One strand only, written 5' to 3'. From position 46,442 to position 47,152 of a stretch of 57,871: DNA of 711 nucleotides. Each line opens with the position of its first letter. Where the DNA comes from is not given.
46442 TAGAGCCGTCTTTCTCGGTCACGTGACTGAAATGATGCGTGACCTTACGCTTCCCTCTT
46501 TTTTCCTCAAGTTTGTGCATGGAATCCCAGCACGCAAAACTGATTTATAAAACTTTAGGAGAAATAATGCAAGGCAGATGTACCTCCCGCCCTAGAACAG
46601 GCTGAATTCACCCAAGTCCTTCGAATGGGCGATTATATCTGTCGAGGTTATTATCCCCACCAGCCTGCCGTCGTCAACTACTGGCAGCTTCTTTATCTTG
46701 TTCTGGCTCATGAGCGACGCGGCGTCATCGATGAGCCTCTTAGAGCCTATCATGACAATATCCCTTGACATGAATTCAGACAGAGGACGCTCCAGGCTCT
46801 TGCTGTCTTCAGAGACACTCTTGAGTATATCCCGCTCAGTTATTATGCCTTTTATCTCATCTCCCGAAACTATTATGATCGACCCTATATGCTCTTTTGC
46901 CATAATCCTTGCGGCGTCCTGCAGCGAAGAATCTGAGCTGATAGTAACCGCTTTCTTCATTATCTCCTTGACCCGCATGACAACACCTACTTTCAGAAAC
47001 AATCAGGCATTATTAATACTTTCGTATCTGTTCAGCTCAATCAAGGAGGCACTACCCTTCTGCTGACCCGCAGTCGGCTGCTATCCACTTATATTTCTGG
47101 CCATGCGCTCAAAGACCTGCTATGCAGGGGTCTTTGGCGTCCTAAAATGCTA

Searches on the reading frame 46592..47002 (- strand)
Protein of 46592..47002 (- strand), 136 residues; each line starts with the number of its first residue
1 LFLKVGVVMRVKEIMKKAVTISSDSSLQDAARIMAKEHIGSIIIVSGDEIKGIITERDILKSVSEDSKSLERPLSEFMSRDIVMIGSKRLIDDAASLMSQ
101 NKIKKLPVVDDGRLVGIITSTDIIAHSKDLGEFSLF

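Call 33: search_protein_families(library=pfam, proteins=[window:46592-47002:-])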
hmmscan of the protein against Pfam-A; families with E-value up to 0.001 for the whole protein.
window:46592-47002:- (136 aa): 1 family
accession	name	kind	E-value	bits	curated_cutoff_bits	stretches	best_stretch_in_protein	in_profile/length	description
PF00571.33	CBS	-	2.9e-29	101.6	24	2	75-126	2-54/57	CBS domain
